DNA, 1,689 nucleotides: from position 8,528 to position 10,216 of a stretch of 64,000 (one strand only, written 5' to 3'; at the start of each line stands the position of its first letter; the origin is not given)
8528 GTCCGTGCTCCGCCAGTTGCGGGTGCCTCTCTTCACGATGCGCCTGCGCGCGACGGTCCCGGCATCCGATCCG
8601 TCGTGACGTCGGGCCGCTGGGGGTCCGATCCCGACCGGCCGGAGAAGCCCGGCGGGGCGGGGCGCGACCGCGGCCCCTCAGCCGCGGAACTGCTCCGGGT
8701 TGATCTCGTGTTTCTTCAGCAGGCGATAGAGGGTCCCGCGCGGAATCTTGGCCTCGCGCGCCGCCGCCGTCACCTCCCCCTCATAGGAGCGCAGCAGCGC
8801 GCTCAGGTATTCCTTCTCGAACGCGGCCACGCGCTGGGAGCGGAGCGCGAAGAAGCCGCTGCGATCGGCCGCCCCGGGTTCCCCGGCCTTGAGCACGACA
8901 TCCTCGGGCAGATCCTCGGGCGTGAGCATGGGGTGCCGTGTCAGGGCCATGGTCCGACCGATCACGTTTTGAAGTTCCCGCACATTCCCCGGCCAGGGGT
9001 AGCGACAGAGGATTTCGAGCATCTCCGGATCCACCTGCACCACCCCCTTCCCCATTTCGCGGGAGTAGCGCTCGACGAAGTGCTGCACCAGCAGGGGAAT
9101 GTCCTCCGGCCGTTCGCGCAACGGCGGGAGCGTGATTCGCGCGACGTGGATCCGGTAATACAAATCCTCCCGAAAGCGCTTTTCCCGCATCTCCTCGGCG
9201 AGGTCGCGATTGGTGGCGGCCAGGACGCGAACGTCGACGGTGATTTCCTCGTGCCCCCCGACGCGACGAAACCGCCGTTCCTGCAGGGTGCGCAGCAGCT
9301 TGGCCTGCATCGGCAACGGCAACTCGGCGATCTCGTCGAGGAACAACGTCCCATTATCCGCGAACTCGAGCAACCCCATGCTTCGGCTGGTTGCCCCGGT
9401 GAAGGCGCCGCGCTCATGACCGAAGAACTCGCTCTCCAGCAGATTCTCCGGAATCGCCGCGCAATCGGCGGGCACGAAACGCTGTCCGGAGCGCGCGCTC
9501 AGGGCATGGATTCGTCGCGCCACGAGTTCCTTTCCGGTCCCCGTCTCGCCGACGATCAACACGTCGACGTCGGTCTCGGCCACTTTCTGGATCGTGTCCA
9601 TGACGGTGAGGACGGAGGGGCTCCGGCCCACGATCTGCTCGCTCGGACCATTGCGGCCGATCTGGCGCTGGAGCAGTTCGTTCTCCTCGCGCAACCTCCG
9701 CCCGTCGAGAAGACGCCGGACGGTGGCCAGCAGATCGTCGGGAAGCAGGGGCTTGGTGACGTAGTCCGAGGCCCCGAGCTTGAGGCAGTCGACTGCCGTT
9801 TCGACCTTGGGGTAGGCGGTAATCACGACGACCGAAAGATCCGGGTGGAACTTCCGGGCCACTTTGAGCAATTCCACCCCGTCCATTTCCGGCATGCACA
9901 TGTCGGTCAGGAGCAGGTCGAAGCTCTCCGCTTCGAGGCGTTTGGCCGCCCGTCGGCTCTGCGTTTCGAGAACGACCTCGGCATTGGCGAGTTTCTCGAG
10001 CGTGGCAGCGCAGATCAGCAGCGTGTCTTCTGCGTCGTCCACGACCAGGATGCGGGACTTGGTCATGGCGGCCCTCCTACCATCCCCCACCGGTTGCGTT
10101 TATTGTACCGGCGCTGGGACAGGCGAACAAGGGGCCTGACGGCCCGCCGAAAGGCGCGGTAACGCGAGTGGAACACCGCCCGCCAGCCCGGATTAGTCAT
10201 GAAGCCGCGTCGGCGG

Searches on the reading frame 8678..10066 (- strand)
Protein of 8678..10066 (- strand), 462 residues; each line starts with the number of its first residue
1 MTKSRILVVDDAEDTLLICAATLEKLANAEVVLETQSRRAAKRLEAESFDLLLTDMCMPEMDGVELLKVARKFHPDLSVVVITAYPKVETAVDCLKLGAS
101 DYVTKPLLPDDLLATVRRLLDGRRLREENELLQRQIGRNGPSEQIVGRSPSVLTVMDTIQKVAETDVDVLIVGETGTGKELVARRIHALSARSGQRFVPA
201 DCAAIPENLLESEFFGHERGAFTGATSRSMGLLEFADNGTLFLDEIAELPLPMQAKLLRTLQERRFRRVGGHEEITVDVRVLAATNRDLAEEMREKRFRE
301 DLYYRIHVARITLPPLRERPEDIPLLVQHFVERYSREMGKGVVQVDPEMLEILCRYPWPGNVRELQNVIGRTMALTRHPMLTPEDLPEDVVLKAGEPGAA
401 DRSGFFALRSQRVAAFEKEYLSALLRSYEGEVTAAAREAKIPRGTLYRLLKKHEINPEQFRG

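Call 12: search_protein_families(library=pfam, proteins=[window:8678-10066:-])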
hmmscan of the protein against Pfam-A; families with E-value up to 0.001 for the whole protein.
window:8678-10066:- (462 aa): 9 families
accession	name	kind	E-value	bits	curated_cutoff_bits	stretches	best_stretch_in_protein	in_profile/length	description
PF00158.32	Sigma54_activat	-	1.1e-70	237.1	20.2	1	145-311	1-167/168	Sigma-54 interaction domain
PF25601.1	AAA_lid_14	-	9e-27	93.2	27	1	317-392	1-76/87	AAA+ ATPase lid domain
PF00072.30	Response_reg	-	2.5e-24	86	30.2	1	6-116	1-110/111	Response regulator receiver domain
PF14532.12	Sigma54_activ_2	-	7.1e-22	78.6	25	1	146-316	1-138/138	Sigma-54 interaction domain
PF07728.20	AAA_5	-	5.6e-09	36.6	22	1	168-289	1-125/139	AAA domain (dynein-related subfamily)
PF02954.25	HTH_8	-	2.2e-06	27.7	22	1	414-452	3-41/42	Bacterial regulatory protein, Fis family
PF01078.27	Mg_chelatase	-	3.5e-05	23.7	20.3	0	225-287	94-158/207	Magnesium chelatase, subunit ChlI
PF13191.12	AAA_16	-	6.6e-05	23.9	32.6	1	145-217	2-64/167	AAA ATPase domain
PF20030.5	bpMoxR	-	0.00018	21.1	27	0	163-309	28-167/205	MoxR domain in the MoxR-vWA-beta-propeller ternary systems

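Call 16: find_encoding_contigs(protein=window:8678-10066:-, flank=10000, max_places=6)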
Protein window:8678-10066:- (462 aa): no gene with exactly this product is on record in the collection.

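Call 17: find_homologous_proteins(query=window:8681-10066:-, max_evalue=1e-50)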
Query window:8681-10066:- (462 aa): 7998 proteins with E <= 1e-50 among 8000 candidates; the best 120 are listed.
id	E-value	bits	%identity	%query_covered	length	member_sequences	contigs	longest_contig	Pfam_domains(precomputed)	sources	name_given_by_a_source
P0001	0.0e+0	1010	100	100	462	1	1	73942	PF00158.33,PF25601.2,PF02954.26,PF14532.13,PF07728.21,PF00072.31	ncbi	-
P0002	1.4e-220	751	75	100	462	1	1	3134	PF00158.33,PF25601.2,PF02954.26,PF14532.13,PF07728.21,PF00072.31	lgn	-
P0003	3.5e-193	661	64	100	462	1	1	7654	PF00158.33,PF25601.2,PF02954.26,PF14532.13,PF07728.21,PF00072.31,PF01078.28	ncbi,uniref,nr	ncbi:MAG: sigma-54-dependent Fis family transcriptional regulator [Candidatus Tectomicrobia bacteriu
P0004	1.5e-192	659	66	100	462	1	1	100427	PF00158.33,PF25601.2,PF02954.26,PF14532.13,PF07728.21,PF00072.31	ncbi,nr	ncbi:MAG: sigma-54-dependent Fis family transcriptional regulator [Nitrospinae bacterium]|nr:sigma-5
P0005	4.7e-191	654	65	100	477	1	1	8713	PF00158.33,PF25601.2,PF02954.26,PF14532.13,PF07728.21,PF00072.31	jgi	jgi:DNA-binding NtrC family response regulator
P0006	3.9e-190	651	64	100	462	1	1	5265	PF00158.33,PF25601.2,PF14532.13,PF07728.21,PF00072.31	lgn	-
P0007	4.7e-190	650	64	100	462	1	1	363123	PF00158.33,PF25601.2,PF02954.26,PF14532.13,PF07728.21,PF00072.31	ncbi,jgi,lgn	ncbi:MAG TPA: sigma-54 dependent transcriptional regulator [Planctomycetota bacterium]|jgi:DNA-bindi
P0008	1.0e-189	649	64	100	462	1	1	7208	PF00158.33,PF25601.2,PF14532.13,PF07728.21,PF00072.31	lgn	-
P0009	2.4e-189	648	65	100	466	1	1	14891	PF00158.33,PF25601.2,PF02954.26,PF14532.13,PF07728.21,PF00072.31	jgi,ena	-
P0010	4.2e-189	647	65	100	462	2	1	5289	PF00158.33,PF25601.2,PF02954.26,PF14532.13,PF07728.21,PF00072.31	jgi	jgi:DNA-binding NtrC family response regulator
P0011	1.6e-188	645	64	100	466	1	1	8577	PF00158.33,PF25601.2,PF02954.26,PF14532.13,PF07728.21,PF00072.31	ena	-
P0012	4.4e-186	637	63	100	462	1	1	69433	PF00158.33,PF25601.2,PF02954.26,PF14532.13,PF07728.21,PF00072.31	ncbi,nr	ncbi:MAG: sigma-54-dependent Fis family transcriptional regulator [Deltaproteobacteria bacterium]|nr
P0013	5.6e-186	637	64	100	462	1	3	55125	PF00158.33,PF25601.2,PF02954.26,PF14532.13,PF07728.21,PF00072.31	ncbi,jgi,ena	-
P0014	7.2e-186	637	63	100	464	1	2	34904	PF20030.6,PF00158.33,PF25601.2,PF02954.26,PF14532.13,PF07728.21,PF00072.31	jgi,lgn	jgi:two-component system response regulator PilR (NtrC family)/two-component system response regulat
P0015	8.5e-186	636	66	100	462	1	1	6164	PF00158.33,PF25601.2,PF14532.13,PF07728.21,PF00072.31,PF13191.13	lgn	-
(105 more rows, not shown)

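Call 19: find_encoding_contigs(protein=P0001, flank=10000, max_places=4)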
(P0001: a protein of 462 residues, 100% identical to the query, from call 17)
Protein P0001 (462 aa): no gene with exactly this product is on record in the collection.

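Call 20: find_encoding_contigs(protein=P0002, flank=10000, max_places=4)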
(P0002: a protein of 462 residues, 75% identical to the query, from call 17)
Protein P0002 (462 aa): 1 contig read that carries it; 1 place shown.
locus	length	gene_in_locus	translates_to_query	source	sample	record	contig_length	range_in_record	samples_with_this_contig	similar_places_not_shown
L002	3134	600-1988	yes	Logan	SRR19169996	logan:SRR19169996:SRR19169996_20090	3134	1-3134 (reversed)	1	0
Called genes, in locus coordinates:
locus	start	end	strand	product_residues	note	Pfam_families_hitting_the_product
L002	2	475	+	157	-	?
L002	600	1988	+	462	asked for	PF00072:Response_reg, PF00158:Sigma54_activat, PF14532:Sigma54_activ_2, PF07728:AAA_5 (weak), PF25601:AAA_lid_14, PF02954:HTH_8 (weak)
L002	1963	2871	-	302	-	PF00582:Usp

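Call 35: find_related_loci(query=P0001, collection=genome_contigs, flank=10000)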
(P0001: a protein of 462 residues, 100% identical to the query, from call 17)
Query P0001 (462 aa) in genome_contigs; peptide patterns used: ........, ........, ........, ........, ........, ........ (x = any residue, [..] = any of these).
109 stretches matched a pattern; 50 encode a relative of the query (tblastn E <= 1e-3); 50 distinct loci.
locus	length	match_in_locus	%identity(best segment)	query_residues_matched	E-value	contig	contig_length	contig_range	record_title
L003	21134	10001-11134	40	3-378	2e-79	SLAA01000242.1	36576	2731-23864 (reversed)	MAG: Spirochaetales bacterium isolate CSSed162cmB_373 CSSed16-2cmB-1363, whole genome shotgun sequence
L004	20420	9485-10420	46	140-460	8e-78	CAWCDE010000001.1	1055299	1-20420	MAG: uncultured Acidobacteriota bacterium isolate MFD05502.bin.2.147 genome assembly, contig: contig_21283, whole genome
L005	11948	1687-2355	41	166-369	3e-37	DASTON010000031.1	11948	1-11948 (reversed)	MAG TPA_asm: Planctomycetota bacterium isolate SMAG_U2171 k141_767805, whole genome shotgun sequence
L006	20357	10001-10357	36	5-120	6e-14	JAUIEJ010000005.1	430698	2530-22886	MAG: Gemmatimonadota bacterium isolate 8_bin.26 NODE_39_length_430698_cov_2.596020, whole genome shotgun sequence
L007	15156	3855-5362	26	3-175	3e-12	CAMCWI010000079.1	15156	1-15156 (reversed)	MAG: Akkermansia muciniphila isolate MH-08apr19-10 genome assembly, contig: MH-08apr19-C8935, whole genome shotgun seque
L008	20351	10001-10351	35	3-118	3e-12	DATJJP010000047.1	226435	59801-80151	MAG TPA_asm: Cyclobacteriaceae bacterium isolate SMAG_U15569 k141_7998361, whole genome shotgun sequence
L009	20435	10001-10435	30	6-148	7e-11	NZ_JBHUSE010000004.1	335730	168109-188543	Arthrobacter sp. NPDC057013 NPDC057013_T15_C6.ctg-0004, whole genome shotgun sequence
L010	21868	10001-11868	30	5-142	2e-10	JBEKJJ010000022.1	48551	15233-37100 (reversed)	MAG: Bryobacteraceae bacterium isolate SPRUCE 320 SPRUCE_320_22, whole genome shotgun sequence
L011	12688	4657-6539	33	3-128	4e-10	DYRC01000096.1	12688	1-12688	MAG TPA_asm: Desulfonema limicola isolate SulCav_GS10_10_45_377 SulCav_GS10_10_8195_length_12688_cov_205_047257, whole g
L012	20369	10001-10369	32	6-131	5e-10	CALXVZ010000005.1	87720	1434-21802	MAG: uncultured Alphaproteobacteria bacterium isolate BRZ_SF__bin16 genome assembly, contig: BRZ_SF__NODE_250_length_877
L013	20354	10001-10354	33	2-120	1e-9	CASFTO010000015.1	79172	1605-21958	uncultured Alphaproteobacteria bacterium isolate SI.A54.metabat-bins.112 genome assembly, contig: SI.A54.metabat-bins.11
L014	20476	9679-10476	31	1-158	1e-9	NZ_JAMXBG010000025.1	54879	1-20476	Pseudarthrobacter sp. MDT3-26 scaffold17, whole genome shotgun sequence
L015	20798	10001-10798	31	1-158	1e-9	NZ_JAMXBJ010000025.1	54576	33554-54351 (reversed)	Pseudarthrobacter sp. HLT1-5 scaffold9, whole genome shotgun sequence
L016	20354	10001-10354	33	2-120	1e-9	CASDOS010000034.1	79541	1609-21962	uncultured Alphaproteobacteria bacterium isolate SI.O27.metabat-bins.10 genome assembly, contig: SI.O27.metabat-bins.10.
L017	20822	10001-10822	33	1-120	2e-9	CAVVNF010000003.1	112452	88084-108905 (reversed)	MAG: uncultured Thermoleophilia bacterium isolate MFD03726.bin.2.78 genome assembly, contig: contig_106792, whole genome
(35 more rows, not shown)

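Call 37: list_cluster_members(proteins=[P0001, P0002])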
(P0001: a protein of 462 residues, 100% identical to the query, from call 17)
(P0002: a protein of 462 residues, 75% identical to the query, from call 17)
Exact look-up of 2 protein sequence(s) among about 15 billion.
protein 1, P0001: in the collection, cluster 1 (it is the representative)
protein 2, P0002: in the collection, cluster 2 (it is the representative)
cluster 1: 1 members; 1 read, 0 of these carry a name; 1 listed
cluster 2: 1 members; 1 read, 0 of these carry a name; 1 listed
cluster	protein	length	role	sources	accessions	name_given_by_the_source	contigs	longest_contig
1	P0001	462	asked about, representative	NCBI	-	-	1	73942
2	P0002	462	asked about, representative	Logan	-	-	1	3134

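Call 61: search_protein_families(library=ncbifam, proteins=[window:8681-10066:-], max_evalue=0.01)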
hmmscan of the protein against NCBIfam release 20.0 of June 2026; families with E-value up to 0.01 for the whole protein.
window:8681-10066:- (462 aa): 116 families (the best 25 are shown)
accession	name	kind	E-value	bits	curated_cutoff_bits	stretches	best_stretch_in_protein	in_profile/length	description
NF008469.0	PRK11361.1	equivalog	1.2e-128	429.8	714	1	3-458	4-459/461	acetoacetate metabolism transcriptional regulator AtoC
TIGR02915.1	PEP_resp_reg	equivalog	2.7e-118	395.6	502.6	1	25-455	17-444/445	PEP-CTERM-box response regulator transcription factor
TIGR01818.1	ntrC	equivalog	1.3e-115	386.9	558.6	1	6-392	1-383/463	nitrogen regulation protein NR(I)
NF041552.1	TF_PrdR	equivalog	6.7e-110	368.1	795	1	131-453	253-576/577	sigma-54 dependent transcriptional regulator PrdR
NF051870.1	NAssimRespRegNtrX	equivalog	4.7e-108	362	600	1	5-452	3-449/452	nitrogen assimilation response regulator NtrX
NF007689.0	PRK10365.1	equivalog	2.4e-107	359.5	760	1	4-448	6-437/441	sigma-54-dependent response regulator transcription factor ZraR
NF011695.0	PRK15115.1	equivalog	4.3e-104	348.7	763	1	4-461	7-444/445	two-component system response regulator GlrR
TIGR01817.1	nifA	equivalog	7.9e-102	341.7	528.85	1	131-386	184-438/534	nif-specific transcriptional activator NifA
NF041946.1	LuxO_transreg_Vib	equivalog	5.2e-101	338.7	800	1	23-452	16-459/463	quorum-sensing sigma-54 dependent transcriptional regulator LuxO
NF003451.0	PRK05022.1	equivalog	4.6e-100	335.7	476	1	137-455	184-510/512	nitric oxide reductase transcriptional regulator NorR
NF008176.1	PRK10923.1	equivalog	2.3e-96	323.2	620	1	1-391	1-386/469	nitrogen regulation protein NR(I)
NF038308.1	RNA_repair_RtcR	equivalog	3.1e-96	323.3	650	1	14-391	38-437/530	RNA repair transcriptional activator RtcR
NF011958.0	PRK15429.1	equivalog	1.1e-92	311.9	830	1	123-400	358-635/692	formate hydrogenlyase transcriptional activator FlhA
NF050807.1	TransRegFlbDCaul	equivalog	8.7e-90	301.7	750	1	6-441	3-426/454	sigma-54-dependent transcriptional regulator FlbD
TIGR02329.1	propionate_PrpR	equivalog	1.9e-86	290.8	499.2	1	142-452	211-526/526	propionate catabolism operon regulatory protein PrpR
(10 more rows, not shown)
